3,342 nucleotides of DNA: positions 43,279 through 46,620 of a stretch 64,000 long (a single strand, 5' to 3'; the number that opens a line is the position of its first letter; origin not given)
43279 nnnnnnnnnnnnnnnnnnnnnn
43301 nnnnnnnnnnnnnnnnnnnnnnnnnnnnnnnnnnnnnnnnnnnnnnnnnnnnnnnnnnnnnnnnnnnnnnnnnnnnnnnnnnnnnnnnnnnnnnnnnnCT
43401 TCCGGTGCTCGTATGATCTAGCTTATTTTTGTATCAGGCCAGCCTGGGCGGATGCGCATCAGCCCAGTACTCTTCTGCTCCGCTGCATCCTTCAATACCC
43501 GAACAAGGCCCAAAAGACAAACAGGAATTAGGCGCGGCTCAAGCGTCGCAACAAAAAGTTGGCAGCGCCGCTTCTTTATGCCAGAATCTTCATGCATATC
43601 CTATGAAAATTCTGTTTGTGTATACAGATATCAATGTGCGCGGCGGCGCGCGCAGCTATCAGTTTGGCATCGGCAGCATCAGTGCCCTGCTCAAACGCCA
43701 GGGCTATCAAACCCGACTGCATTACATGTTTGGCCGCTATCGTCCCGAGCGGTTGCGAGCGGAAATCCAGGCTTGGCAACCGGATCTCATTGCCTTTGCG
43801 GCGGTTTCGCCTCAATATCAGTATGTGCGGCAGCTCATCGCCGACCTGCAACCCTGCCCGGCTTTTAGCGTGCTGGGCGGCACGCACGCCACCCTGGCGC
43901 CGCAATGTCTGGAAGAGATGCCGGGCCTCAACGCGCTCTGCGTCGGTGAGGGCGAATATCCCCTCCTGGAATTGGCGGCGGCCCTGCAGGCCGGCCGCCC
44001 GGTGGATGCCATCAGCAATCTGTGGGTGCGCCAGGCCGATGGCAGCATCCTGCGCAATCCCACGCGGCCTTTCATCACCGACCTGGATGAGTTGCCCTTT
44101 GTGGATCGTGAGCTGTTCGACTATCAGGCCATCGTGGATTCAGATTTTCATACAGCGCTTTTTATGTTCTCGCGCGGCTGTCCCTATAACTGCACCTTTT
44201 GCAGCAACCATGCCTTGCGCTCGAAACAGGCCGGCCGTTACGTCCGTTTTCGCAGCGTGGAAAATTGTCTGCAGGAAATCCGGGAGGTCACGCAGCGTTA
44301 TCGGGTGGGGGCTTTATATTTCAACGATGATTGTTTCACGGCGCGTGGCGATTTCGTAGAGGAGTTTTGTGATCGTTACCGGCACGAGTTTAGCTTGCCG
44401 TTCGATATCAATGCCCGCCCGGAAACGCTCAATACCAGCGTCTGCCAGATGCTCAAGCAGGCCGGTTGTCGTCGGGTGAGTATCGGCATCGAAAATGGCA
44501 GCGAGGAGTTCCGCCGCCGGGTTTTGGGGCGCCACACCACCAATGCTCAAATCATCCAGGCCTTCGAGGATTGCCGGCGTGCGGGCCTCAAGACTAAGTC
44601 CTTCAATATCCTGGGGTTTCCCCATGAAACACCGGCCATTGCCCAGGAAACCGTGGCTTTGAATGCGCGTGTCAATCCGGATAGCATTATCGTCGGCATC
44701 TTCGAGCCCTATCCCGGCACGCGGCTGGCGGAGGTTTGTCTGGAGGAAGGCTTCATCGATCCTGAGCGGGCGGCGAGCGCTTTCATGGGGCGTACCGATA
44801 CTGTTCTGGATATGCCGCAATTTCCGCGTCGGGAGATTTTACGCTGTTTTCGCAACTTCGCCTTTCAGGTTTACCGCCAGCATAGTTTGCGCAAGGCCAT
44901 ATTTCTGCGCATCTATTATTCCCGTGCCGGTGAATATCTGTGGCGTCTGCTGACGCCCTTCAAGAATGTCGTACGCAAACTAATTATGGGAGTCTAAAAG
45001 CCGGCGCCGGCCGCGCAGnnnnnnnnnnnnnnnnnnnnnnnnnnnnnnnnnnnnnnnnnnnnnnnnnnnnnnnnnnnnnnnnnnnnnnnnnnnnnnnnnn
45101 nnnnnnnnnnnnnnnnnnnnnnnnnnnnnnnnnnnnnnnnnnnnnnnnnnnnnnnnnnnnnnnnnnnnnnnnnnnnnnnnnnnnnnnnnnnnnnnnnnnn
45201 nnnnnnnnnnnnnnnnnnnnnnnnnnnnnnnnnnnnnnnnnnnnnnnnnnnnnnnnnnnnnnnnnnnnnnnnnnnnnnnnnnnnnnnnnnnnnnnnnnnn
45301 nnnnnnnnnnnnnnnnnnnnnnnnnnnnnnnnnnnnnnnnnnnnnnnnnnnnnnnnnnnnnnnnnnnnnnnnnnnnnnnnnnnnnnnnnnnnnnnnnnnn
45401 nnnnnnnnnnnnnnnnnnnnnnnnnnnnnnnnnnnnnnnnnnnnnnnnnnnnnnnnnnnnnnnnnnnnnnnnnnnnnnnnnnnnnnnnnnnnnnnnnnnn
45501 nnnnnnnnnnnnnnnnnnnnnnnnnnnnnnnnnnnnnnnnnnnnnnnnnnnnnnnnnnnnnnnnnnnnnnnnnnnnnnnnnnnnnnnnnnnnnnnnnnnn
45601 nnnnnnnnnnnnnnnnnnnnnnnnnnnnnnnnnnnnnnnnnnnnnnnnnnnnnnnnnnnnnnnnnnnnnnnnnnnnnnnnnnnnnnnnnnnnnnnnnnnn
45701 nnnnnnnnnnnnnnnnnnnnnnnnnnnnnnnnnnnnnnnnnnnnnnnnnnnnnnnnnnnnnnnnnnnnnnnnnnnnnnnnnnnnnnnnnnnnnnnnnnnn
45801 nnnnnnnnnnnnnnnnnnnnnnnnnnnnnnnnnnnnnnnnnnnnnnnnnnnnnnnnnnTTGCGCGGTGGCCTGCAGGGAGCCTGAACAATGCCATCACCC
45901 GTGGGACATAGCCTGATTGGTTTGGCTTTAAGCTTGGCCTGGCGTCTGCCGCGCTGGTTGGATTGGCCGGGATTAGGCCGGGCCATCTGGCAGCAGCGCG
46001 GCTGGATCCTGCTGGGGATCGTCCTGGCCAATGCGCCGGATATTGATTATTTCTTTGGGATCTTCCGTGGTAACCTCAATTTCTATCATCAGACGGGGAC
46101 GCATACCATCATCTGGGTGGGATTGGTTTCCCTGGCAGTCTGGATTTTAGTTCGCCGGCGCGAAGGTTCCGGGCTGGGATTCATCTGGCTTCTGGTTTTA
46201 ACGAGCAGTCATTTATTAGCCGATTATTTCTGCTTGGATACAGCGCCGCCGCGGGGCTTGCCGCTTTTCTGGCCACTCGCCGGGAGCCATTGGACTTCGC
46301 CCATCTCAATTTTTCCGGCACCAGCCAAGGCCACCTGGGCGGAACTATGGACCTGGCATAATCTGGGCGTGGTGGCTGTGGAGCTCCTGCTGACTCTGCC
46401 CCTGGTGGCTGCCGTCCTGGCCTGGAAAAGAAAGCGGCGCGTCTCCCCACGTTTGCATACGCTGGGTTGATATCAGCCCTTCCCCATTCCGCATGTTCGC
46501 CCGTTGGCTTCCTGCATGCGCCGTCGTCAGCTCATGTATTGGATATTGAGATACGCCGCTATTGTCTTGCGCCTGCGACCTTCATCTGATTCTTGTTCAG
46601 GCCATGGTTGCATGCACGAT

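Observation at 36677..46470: Glycan-modification locus with two different radical SAM enzymes, a 1148-aa GT-C fusion and a CE4 deacetylase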

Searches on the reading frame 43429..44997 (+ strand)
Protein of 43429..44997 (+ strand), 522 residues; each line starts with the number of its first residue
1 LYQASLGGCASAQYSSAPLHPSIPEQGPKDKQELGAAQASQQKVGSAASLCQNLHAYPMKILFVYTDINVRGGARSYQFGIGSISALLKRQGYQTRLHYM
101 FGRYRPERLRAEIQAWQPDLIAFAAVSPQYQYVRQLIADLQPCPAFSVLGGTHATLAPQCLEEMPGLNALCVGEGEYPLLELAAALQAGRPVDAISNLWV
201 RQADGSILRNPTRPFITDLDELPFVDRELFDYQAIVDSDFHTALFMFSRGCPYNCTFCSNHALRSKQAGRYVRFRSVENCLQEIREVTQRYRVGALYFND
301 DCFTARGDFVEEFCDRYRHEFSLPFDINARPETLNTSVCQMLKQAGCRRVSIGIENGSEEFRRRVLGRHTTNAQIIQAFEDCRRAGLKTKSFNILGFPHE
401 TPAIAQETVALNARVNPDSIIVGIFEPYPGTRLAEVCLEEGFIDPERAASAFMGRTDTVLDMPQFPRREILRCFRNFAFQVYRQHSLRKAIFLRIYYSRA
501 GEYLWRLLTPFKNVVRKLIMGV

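Call 3: search_protein_families(library=pfam, proteins=[window:43429-44997:+], max_evalue=0.01)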
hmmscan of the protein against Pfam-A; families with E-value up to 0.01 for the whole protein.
window:43429-44997:+ (522 aa): 2 families
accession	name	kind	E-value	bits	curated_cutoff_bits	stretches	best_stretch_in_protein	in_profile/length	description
PF04055.27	Radical_SAM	-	1.4e-23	84.4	29.5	1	247-409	3-163/166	Radical SAM superfamily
PF02310.24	B12-binding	-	7.6e-12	45.6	32.1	1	76-182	12-120/121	B12 binding domain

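Call 4: search_protein_families(library=ncbifam, proteins=[window:43429-44997:+], max_evalue=0.01)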
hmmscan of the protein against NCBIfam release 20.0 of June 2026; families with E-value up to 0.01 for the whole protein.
window:43429-44997:+ (522 aa): 42 families (the best 25 are shown)
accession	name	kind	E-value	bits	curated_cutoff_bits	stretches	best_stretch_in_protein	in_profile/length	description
TIGR03471.1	HpnJ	equivalog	1.9e-44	152.4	577.6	1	137-482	91-433/472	hopanoid biosynthesis associated radical SAM protein HpnJ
TIGR02026.1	BchE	equivalog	1.9e-35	122.7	481.35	1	80-499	24-445/497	magnesium-protoporphyrin IX monomethyl ester anaerobic oxidative cyclase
NF050148.1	rSAM_ApyD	equivalog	2e-30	105.8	750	1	107-433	64-389/645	RiPP biosynthesis radical SAM protein ApyD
TIGR04072.2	rSAM_ladder_B12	equivalog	3.7e-28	98.3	360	1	76-447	16-382/443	lipid biosynthesis B12-binding/radical SAM protein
TIGR04013.1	B12_SAM_MJ_1487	hypoth_equivalog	1.2e-27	96.8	251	1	111-436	36-356/382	TIGR04013 family B12-binding domain/radical SAM domain-containing protein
TIGR04479.1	bcpD_PhpK_rSAM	subfamily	3.8e-27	94.8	600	1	174-418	179-412/504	PhpK family radical SAM P-methyltransferase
TIGR04014.1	B12_SAM_MJ_0865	equivalog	2e-21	76.3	360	1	77-439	10-360/434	methyl-coenzyme M reductase glutamine C-methyltransferase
TIGR04385.1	B12_rSAM_cofa1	equivalog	2.1e-21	76.7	450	1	74-446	16-403/438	B12 lower ligand biosynthesis radical SAM protein BzaD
NF038361.1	rSAM_Sden_1168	equivalog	1e-19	70.5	575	1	107-448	130-484/560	Sden_1168 family B12-binding radical SAM P-methyltransferase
NF033070.1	rSAM_AprD4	equivalog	1.3e-19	70.4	500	1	214-449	165-402/456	AprD4 family radical SAM diol-dehydratase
TIGR03975.1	rSAM_ocin_1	subfamily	3.7e-18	65.4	281.85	1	146-409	159-424/606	RiPP maturation radical SAM C-methyltransferase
TIGR04295.1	B12_rSAM_oligo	hypoth_equivalog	2.7e-16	59.3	400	1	118-364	75-311/422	TIGR04295 family B12-binding domain-containing radical SAM protein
TIGR04367.1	HpnR_B12_rSAM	equivalog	7.5e-15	54.4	650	1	78-432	22-368/490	hopanoid C-3 methylase HpnR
NF033712.0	B12_rSAM_KedN5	subfamily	1.1e-13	50.4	700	1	105-259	49-212/624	KedN5 family methylcobalamin-dependent radical SAM C-methyltransferase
TIGR04190.1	B12_SAM_Ta0216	equivalog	5.3e-12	45.1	500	1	135-403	101-382/554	TIGR04190 family B12-binding domain/radical SAM domain protein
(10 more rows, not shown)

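Call 27: search_solved_structures(query=window:43603-44997:+, max_evalue=0.01)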
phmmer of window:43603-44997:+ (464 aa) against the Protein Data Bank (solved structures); distinct sequences matched with E-value up to 0.01: 10.
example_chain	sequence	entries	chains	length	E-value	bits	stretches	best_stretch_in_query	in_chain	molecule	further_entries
6fd2_B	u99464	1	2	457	1.6e-19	73.2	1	155-391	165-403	Putative apramycin biosynthetic oxidoreductase 4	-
9ccb_A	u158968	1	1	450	4.7e-14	55.1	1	86-378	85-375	Radical SAM core domain-containing protein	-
6wte_A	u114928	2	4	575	9.7e-07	31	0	190-379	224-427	B12-binding domain-containing protein | Tryptophan-C2-methyltransferase containing B12-binding domain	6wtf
5ul2_A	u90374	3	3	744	1.5e-06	30.4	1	91-326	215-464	OxsB protein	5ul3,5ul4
9n1b_A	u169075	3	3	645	0.00038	22.5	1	87-244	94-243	Radical SAM protein | Radical SAM enzyme CysS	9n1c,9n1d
7kdx_A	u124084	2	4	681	0.00045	22.2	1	59-202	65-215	Methyltransferase TokK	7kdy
1olt_A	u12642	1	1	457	0.00056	21.9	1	261-372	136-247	OXYGEN-INDEPENDENT COPROPORPHYRINOGEN III OXIDASE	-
8vdw_A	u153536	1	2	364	0.00064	21.7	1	190-374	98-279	Biotin synthase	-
9p2u_A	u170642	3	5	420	0.0025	19.8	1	269-375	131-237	Radical S-adenosylmethionine methyltransferase NocN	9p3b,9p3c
4jc0_A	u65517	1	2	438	0.0068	18.4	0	141-374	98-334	Ribosomal protein S12 methylthiotransferase RimO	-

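Call 43: find_homologous_proteins(query=window:43603-44997:+, max_evalue=1e-20)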
Query window:43603-44997:+ (464 aa): 1825 proteins with E <= 1e-20 among 8000 candidates; the best 120 are listed.
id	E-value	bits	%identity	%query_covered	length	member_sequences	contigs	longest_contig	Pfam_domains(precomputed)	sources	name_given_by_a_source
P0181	0.0e+0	1072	100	100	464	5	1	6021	PF04055.28,PF02310.25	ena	-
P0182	3.0e-249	845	77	100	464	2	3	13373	PF04055.28,PF02310.25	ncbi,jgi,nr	ncbi:MAG: B12-binding domain-containing radical SAM protein [Verrucomicrobia bacterium]|nr:B12-bindi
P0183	9.2e-249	844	76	100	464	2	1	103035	PF04055.28,PF02310.25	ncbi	-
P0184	8.8e-248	841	77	100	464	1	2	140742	PF04055.28,PF02310.25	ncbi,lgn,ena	-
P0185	2.1e-247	839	77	100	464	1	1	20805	PF04055.28,PF02310.25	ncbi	-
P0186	3.0e-247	839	77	100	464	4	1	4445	PF04055.28,PF02310.25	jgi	jgi:radical SAM superfamily enzyme YgiQ (UPF0313 family)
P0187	4.5e-247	838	76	100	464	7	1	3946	PF04055.28,PF02310.25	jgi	-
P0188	6.9e-237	805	73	100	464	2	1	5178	PF04055.28,PF02310.25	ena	-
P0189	1.3e-234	797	73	100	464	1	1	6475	PF04055.28,PF02310.25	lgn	-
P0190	5.0e-232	789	72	100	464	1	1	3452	PF04055.28,PF02310.25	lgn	-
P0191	3.2e-230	783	71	100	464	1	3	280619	PF04055.28,PF02310.25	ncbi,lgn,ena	-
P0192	1.7e-228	777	69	100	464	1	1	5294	PF04055.28,PF02310.25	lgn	-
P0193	7.6e-228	775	69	100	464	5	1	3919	PF04055.28,PF02310.25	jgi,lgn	-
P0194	1.8e-227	774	71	100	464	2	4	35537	PF04055.28,PF02310.25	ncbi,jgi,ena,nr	ncbi:MAG: hypothetical protein A2340_04230 [Lentisphaerae bacterium RIFOXYB12_FULL_60_10]|nr:MAG: hy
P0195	3.8e-227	773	71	100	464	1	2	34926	PF04055.28,PF02310.25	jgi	jgi:radical SAM superfamily enzyme YgiQ (UPF0313 family)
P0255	5.2e-214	729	65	100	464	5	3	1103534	PF04055.28,PF02310.25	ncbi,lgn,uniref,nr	ncbi:B12-binding domain-containing radical SAM protein [Desulfonatronum thioautotrophicum]|uniref:B1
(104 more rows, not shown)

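Call 44: find_encoding_contigs(protein=P0255, flank=10000, max_places=2)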
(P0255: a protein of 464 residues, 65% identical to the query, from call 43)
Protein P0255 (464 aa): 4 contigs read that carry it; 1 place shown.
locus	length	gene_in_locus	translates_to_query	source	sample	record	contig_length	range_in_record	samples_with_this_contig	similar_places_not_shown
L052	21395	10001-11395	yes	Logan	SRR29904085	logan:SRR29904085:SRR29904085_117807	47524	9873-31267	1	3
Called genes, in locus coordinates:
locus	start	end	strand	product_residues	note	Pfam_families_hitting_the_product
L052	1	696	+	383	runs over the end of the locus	PF01041:DegT_DnrJ_EryC1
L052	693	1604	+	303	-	PF00535:Glycos_transf_2, PF13641:Glyco_tranf_2_3 (weak)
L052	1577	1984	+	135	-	PF04138:GtrA_DPMS_TM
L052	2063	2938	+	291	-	PF00657:Lipase_GDSL (weak), PF13472:Lipase_GDSL_2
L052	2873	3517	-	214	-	PF04307:YdjM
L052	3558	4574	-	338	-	PF04321:RmlD_sub_bind, PF05368:NmrA, PF01073:3Beta_HSD, PF01370:Epimerase, PF13460:NAD_binding_10, PF16363:GDP_Man_Dehyd, PF07993:NAD_binding_4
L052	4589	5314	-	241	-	PF13489:Methyltransf_23, PF13847:Methyltransf_31, PF08241:Methyltransf_11, PF08242:Methyltransf_12 (weak), PF13649:Methyltransf_25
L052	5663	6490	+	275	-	-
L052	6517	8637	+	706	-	-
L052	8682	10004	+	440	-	PF13439:Glyco_transf_4 (weak), PF13579:Glyco_trans_4_4, PF00534:Glycos_transf_1, PF13692:Glyco_trans_1_4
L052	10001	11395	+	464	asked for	PF02310:B12-binding, PF04055:Radical_SAM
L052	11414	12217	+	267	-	PF14602:Hexapep_2 (faint), PF00132:Hexapep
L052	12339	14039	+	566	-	PF00890:FAD_binding_2 (weak), PF01266:DAO, PF16901:DAO_C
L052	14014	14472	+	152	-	PF04138:GtrA_DPMS_TM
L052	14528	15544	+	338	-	PF00535:Glycos_transf_2 (weak)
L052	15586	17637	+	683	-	PF00754:F5_F8_type_C (weak), PF22633:F5_F8_type_C_2 (weak)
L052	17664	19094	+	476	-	PF00702:Hydrolase (faint), PF12710:HAD, PF01040:UbiA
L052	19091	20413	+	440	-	PF01565:FAD_binding_4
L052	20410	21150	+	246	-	PF00106:adh_short, PF08659:KR (weak), PF13561:adh_short_C2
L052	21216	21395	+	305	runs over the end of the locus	PF03706:LPG_synthase_TM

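Call 45: find_encoding_contigs(protein=P0191, flank=10000, max_places=1)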
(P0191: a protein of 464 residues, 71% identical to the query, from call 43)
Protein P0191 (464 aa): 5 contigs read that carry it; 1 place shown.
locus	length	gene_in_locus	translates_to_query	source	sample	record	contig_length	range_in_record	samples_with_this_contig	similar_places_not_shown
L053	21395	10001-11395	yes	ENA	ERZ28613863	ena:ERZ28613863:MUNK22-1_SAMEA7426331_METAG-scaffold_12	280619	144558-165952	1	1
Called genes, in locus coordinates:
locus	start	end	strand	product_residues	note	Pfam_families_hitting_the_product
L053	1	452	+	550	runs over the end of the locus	PF02366:PMT, PF13231:PMT_2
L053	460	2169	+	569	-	PF13231:PMT_2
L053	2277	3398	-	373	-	PF03739:LptF_LptG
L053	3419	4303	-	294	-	PF00763:THF_DHG_CYH, PF02882:THF_DHG_CYH_C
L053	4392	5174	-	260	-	PF03009:GDPD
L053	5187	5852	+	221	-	PF00657:Lipase_GDSL, PF13472:Lipase_GDSL_2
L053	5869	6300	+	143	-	-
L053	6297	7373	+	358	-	PF20706:GT4-conflict, PF00534:Glycos_transf_1, PF13692:Glyco_trans_1_4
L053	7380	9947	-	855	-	-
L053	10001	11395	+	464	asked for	PF02310:B12-binding, PF04055:Radical_SAM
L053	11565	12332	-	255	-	PF14602:Hexapep_2 (faint), PF00132:Hexapep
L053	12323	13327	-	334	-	PF01073:3Beta_HSD, PF01370:Epimerase, PF04321:RmlD_sub_bind, PF05368:NmrA, PF16363:GDP_Man_Dehyd, PF13460:NAD_binding_10, PF07993:NAD_binding_4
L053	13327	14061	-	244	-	PF07021:MetW (weak), PF13489:Methyltransf_23, PF13847:Methyltransf_31, PF08241:Methyltransf_11, PF13649:Methyltransf_25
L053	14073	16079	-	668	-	-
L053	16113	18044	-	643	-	-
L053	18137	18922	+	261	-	PF00535:Glycos_transf_2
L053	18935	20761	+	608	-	PF02543:Carbam_trans_N, PF16861:Carbam_trans_C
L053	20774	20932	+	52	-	PF19451:DUF5989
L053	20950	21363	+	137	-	PF19588:SxtJ (weak)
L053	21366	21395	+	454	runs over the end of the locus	PF00657:Lipase_GDSL (faint), PF13472:Lipase_GDSL_2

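Call 71: find_encoding_contigs(protein=P0181, flank=6000, max_places=3)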
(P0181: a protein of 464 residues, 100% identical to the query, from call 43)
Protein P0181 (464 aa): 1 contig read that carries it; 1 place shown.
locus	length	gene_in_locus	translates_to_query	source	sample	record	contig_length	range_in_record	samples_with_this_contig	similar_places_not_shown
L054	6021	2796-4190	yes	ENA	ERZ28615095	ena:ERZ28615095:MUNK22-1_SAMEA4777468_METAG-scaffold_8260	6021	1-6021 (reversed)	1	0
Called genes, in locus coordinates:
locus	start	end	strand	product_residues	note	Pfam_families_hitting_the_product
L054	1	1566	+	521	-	?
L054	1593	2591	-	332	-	PF01522:Polysacc_deac_1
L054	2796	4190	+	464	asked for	PF02310:B12-binding, PF04055:Radical_SAM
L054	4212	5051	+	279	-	-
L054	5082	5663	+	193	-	PF04307:YdjM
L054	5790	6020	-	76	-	?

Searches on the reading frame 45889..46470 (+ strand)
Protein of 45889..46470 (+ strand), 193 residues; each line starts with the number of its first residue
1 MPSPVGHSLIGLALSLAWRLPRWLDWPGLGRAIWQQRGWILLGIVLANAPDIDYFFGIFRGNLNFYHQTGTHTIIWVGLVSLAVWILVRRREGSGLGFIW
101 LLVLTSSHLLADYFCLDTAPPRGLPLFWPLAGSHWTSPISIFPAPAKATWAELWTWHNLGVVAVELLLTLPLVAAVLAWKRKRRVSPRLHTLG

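Call 3: search_protein_families(library=pfam, proteins=[window:45889-46470:+], max_evalue=0.01)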
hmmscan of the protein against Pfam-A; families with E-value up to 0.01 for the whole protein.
window:45889-46470:+ (193 aa): 1 family
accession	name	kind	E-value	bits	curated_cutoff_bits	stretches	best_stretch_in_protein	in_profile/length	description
PF04307.19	YdjM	-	2.4e-15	56.9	29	1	5-177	4-171/176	YdjM inner membrane protein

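Call 4: search_protein_families(library=ncbifam, proteins=[window:45889-46470:+], max_evalue=0.01)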
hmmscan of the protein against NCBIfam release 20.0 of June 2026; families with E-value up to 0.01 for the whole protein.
window:45889-46470:+ (193 aa): 0 families
